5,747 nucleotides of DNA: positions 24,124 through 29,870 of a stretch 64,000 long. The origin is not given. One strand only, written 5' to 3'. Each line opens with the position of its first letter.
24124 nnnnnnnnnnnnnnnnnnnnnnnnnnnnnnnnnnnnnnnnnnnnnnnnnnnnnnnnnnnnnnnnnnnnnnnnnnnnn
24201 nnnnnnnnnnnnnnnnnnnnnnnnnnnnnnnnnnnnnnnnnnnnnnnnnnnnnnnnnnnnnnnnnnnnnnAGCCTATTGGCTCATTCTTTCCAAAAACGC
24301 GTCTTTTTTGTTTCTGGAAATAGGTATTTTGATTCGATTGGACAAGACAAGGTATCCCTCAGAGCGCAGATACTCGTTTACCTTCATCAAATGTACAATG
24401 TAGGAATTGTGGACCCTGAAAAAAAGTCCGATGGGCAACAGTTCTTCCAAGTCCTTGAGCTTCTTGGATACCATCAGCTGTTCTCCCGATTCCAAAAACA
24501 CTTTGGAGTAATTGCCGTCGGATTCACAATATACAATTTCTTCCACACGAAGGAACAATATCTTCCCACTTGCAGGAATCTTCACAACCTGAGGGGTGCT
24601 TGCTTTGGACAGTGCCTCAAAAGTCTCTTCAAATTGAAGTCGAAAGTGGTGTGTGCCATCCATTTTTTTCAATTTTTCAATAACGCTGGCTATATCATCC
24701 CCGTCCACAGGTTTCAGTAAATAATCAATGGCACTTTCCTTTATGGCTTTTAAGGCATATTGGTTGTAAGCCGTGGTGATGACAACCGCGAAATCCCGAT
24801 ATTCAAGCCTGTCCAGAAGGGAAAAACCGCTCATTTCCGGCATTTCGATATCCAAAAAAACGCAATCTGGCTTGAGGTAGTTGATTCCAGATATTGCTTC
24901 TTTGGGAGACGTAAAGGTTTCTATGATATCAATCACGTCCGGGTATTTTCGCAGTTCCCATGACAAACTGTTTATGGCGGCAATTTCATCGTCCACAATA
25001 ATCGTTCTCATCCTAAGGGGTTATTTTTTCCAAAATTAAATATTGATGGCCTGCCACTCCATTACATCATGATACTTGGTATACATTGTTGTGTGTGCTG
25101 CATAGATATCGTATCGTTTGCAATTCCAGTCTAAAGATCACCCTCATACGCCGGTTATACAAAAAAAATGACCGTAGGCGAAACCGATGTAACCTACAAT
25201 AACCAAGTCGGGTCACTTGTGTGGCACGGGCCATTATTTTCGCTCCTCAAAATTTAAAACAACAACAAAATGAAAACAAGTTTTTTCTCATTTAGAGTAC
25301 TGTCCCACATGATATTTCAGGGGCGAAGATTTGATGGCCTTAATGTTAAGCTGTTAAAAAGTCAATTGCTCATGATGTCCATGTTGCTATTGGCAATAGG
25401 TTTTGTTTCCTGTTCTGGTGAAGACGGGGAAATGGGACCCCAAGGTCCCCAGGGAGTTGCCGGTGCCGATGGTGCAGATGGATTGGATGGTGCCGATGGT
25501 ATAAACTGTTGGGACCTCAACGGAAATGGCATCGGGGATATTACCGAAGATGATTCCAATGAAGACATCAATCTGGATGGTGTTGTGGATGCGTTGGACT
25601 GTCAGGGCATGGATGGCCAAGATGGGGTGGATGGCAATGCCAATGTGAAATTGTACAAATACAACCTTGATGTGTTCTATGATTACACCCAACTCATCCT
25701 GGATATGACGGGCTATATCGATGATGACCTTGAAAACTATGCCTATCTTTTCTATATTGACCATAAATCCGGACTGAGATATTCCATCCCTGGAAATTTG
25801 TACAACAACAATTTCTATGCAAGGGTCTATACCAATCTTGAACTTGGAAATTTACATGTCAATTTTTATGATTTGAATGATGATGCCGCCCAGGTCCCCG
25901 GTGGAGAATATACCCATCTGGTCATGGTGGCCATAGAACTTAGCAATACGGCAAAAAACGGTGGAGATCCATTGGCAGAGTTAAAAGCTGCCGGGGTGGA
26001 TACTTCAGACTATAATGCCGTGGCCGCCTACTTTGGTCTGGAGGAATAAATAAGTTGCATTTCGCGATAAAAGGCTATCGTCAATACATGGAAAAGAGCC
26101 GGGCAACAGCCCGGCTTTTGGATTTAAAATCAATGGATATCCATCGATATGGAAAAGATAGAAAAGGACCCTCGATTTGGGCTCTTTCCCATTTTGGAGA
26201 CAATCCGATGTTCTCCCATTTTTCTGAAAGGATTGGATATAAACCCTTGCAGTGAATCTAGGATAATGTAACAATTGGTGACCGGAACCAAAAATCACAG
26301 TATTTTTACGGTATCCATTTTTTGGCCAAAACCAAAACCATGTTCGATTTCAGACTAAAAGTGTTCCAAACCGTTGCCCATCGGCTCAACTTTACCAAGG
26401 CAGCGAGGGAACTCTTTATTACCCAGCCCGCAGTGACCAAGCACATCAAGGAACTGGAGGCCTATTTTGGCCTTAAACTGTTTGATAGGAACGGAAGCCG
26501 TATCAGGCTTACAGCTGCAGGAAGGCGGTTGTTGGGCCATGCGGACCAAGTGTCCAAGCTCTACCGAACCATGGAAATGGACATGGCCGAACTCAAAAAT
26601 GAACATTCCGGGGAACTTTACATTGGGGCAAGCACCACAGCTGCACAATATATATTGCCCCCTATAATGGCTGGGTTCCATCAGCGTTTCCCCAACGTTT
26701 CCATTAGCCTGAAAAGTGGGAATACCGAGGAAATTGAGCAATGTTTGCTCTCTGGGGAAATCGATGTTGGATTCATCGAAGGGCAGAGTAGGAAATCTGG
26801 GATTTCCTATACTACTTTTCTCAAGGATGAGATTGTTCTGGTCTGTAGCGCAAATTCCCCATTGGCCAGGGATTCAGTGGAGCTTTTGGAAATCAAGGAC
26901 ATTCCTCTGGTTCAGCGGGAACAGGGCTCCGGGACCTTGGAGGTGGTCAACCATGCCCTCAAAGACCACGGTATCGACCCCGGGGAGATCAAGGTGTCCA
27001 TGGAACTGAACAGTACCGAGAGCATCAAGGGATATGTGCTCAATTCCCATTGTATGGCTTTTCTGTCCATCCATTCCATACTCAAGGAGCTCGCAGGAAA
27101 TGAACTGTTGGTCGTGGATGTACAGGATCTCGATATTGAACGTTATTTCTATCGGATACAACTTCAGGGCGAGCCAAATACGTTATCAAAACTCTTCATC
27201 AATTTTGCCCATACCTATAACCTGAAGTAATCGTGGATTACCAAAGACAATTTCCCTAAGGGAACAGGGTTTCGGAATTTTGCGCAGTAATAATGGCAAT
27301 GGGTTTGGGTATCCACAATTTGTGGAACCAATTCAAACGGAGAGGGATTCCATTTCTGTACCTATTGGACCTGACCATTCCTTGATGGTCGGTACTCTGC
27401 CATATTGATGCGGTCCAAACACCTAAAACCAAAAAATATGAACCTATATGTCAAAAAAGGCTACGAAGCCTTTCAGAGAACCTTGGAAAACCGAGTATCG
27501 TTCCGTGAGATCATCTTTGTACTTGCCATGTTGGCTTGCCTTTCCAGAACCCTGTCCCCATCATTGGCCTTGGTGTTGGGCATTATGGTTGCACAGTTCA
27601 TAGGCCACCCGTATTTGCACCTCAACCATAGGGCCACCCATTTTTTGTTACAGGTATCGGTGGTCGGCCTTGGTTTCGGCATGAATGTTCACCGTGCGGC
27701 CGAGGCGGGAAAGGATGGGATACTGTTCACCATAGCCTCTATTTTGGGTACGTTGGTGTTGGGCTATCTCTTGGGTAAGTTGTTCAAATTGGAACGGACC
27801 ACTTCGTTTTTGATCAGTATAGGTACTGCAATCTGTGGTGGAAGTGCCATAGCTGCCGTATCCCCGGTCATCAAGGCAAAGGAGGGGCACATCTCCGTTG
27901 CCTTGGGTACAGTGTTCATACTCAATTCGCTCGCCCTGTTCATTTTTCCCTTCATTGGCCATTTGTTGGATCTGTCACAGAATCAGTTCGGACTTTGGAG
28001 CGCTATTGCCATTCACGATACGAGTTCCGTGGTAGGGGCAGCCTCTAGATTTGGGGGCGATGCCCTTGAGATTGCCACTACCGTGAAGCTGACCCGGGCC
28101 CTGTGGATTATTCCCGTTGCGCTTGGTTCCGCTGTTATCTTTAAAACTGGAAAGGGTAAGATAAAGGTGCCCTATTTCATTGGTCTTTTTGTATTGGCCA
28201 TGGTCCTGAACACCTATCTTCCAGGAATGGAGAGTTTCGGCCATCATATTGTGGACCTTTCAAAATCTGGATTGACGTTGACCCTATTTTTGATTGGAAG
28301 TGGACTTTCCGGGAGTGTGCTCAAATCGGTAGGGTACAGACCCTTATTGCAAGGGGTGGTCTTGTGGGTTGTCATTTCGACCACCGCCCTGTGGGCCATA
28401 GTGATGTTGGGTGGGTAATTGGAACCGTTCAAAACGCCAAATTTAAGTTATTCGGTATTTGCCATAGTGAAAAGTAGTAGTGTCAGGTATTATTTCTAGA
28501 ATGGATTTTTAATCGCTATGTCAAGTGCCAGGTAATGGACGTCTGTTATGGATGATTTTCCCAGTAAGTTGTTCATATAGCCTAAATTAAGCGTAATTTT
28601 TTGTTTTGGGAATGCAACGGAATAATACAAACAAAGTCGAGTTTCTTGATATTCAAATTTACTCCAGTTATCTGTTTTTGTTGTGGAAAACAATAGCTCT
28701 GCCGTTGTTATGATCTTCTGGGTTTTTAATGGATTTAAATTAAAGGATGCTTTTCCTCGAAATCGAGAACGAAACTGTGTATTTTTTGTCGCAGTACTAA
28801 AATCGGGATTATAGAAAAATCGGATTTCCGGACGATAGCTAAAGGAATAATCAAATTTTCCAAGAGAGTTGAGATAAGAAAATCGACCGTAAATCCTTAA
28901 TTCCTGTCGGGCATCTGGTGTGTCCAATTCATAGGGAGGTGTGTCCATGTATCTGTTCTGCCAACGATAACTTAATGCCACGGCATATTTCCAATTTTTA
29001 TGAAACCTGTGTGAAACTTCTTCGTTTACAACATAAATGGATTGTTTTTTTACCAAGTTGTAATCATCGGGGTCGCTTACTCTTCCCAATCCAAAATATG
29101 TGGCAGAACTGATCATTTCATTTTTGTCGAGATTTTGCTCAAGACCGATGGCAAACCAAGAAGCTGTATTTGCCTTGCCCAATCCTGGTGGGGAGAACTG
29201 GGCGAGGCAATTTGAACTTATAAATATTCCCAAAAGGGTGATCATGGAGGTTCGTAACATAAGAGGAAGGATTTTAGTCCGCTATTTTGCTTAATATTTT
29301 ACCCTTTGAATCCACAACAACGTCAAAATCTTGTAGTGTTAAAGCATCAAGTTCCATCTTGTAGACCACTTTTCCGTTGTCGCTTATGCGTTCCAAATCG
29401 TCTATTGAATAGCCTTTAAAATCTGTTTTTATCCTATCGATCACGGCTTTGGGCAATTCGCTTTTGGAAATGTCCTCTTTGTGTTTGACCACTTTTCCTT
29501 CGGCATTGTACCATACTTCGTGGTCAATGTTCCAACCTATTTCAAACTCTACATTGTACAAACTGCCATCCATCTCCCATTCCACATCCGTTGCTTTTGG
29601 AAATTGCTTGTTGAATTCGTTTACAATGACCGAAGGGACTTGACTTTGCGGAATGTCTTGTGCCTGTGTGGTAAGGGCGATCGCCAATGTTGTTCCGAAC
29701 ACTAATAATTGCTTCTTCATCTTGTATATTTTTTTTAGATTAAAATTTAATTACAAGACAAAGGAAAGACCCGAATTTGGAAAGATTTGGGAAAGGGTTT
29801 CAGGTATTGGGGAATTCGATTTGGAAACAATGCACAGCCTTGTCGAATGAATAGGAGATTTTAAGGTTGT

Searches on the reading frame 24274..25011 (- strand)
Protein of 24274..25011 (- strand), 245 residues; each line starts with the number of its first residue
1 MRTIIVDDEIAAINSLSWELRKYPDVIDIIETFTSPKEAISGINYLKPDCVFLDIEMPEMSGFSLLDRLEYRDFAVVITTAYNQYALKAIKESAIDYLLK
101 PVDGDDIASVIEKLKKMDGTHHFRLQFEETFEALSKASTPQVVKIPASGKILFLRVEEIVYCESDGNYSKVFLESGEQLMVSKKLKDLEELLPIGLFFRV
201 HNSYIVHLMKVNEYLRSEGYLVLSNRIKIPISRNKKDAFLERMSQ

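Call 5: search_protein_families(library=pfam, proteins=[window:24274-25011:-], max_evalue=0.01)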
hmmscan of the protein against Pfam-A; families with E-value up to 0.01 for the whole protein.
window:24274-25011:- (245 aa): 2 families
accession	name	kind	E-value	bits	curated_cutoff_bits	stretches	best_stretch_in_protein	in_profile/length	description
PF00072.30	Response_reg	-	2.8e-19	69.7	30.2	1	4-111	2-110/111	Response regulator receiver domain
PF04397.21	LytTR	-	1.8e-17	63.8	22.6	1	150-243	2-97/98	LytTr DNA-binding domain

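Call 6: search_protein_families(library=ncbifam, proteins=[window:24274-25011:-], max_evalue=0.01)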
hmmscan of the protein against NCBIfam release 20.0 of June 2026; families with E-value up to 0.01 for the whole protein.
window:24274-25011:- (245 aa): 59 families (the best 25 are shown)
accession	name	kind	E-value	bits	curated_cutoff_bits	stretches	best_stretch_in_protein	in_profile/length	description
NF008677.0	PRK11697.1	equivalog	5e-36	124.2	246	1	1-234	2-226/238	two-component system response regulator BtsR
NF010684.1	PRK14084.1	equivalog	4.5e-24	85.6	375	1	1-240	1-249/254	response regulator transcription factor LytR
NF001965.0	PRK00742.1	subfamily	1.1e-13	51.1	293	1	1-111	4-116/357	chemotaxis-specific protein-glutamate methyltransferase CheB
NF008469.0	PRK11361.1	equivalog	2.2e-12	46.4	714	1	2-119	6-124/461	acetoacetate metabolism transcriptional regulator AtoC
TIGR01818.1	ntrC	equivalog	1.5e-11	43.8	558.6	1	5-116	3-115/463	nitrogen regulation protein NR(I)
NF006900.1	PRK09390.1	equivalog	7.3e-11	42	255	1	4-114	8-119/203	response regulator FixJ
NF009206.0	PRK12555.1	subfamily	8.5e-11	41.4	342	1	1-148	1-161/340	chemotaxis-specific protein-glutamate methyltransferase CheB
NF007419.0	PRK09958.1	equivalog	1.8e-10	40.8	251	1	1-116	1-118/204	acid-sensing system DNA-binding response regulator EvgA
NF041946.1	LuxO_transreg_Vib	equivalog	2.8e-10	39.6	800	1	30-116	23-113/463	quorum-sensing sigma-54 dependent transcriptional regulator LuxO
TIGR02875.1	spore_0_A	equivalog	4e-10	39.4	200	1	2-117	4-124/262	sporulation transcription factor Spo0A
NF008176.1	PRK10923.1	equivalog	7e-10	38.1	620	1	29-114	29-118/469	nitrogen regulation protein NR(I)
NF052445.1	RespRegMctR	equivalog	2.6e-09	36.8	300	1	2-116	3-120/205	two-component system response regulator MctR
NF007689.0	PRK10365.1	equivalog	4.8e-09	35.5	760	1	4-114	9-120/441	sigma-54-dependent response regulator transcription factor ZraR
NF049963.1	RespRegFlgRCampy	domain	6e-09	35.3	750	1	1-116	1-114/429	fla regulon two-component system response regulator FlgR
NF007935.0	PRK10651.1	equivalog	6.7e-09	35.2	250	1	5-113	11-122/216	two-component system response regulator NarL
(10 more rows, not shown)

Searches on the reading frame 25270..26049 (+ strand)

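Call 5: search_protein_families(library=pfam, proteins=[window:25270-26049:+], max_evalue=0.01)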
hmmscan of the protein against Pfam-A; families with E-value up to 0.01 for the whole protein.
window:25270-26049:+ (259 aa): 1 family
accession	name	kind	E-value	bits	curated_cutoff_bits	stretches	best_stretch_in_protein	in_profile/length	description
PF01391.23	Collagen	-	9e-06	25.8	27.2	1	50-77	28-55/60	Collagen triple helix repeat (20 copies)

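Call 6: search_protein_families(library=ncbifam, proteins=[window:25270-26049:+], max_evalue=0.01)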
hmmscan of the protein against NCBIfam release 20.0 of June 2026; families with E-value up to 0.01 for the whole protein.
window:25270-26049:+ (259 aa): 3 families
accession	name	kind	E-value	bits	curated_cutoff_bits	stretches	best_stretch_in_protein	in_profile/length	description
NF038329.2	gly_rich_SclB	equivalog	0.00063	18.8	325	1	49-122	264-313/442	LPXTG-anchored collagen-like adhesin Scl2/SclB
NF038330.1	adhesin_SclA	exception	0.0044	16.7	400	1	50-79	177-206/405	LPXTG-anchored collagen-like adhesin Scl1/SclA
NF046116.1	adhesin_Lcl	equivalog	0.0078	14.8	500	0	50-121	174-239/431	collagen-like adhesin Lcl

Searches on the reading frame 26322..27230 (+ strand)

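Call 11: search_protein_families(library=pfam, proteins=[window:26322-27230:+], max_evalue=0.001)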
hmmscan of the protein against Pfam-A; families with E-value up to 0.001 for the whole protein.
window:26322-27230:+ (302 aa): 4 families
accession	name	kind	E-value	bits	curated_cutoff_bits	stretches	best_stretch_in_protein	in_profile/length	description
PF03466.25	LysR_substrate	-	7.9e-43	146.7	28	1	93-297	2-205/209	LysR substrate binding domain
PF00126.33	HTH_1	-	7.8e-22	77.4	26.6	1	11-68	3-60/60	Bacterial regulatory helix-turn-helix protein, lysR family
PF12727.12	PBP_like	-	2.1e-08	34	27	1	145-258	45-159/193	PBP superfamily domain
PF12849.12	PBP_like_2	-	4e-07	30.5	27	1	96-254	9-190/267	PBP superfamily domain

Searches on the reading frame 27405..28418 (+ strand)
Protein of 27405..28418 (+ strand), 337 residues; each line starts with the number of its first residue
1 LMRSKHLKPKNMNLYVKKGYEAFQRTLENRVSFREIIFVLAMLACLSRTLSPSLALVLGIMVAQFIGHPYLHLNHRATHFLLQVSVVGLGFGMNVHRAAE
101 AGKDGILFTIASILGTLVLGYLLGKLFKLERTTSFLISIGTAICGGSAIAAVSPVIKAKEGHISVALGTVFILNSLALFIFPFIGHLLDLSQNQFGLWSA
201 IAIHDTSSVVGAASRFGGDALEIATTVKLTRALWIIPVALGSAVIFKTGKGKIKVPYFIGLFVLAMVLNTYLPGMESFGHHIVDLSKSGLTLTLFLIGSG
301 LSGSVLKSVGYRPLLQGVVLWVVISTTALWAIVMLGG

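Call 11: search_protein_families(library=pfam, proteins=[window:27405-28418:+], max_evalue=0.001)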
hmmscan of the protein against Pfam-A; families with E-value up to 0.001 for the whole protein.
window:27405-28418:+ (337 aa): 2 families
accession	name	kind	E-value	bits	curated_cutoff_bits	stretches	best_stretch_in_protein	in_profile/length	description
PF03601.19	Cons_hypoth698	-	2.3e-54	184.8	24.5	1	49-315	26-302/304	Conserved hypothetical protein 698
PF03812.18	KdgT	-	0.00025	21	25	1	56-159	171-276/305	2-keto-3-deoxygluconate permease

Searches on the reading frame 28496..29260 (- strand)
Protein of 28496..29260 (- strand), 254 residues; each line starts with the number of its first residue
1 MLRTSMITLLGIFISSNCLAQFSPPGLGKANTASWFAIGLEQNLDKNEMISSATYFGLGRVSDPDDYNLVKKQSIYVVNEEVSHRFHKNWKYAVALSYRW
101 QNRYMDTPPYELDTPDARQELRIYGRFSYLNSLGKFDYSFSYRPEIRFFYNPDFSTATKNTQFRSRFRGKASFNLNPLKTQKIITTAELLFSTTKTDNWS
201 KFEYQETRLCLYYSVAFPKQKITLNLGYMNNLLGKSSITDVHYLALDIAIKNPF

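Call 11: search_protein_families(library=pfam, proteins=[window:28496-29260:-], max_evalue=0.001)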
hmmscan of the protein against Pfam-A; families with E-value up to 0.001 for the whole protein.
window:28496-29260:- (254 aa): 1 family
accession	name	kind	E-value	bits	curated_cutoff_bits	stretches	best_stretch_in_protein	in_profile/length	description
PF10677.15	DUF2490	-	3.7e-12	46.8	29.8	1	74-234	35-178/186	Protein of unknown function (DUF2490)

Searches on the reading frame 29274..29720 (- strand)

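Call 11: search_protein_families(library=pfam, proteins=[window:29274-29720:-], max_evalue=0.001)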
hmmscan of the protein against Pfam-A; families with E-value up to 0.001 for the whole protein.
window:29274-29720:- (148 aa): 1 family
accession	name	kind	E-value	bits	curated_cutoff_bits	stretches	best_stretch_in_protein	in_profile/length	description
PF11396.14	PepSY_like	-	4e-12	46.7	28.3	2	55-143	3-82/83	Putative beta-lactamase-inhibitor-like, PepSY-like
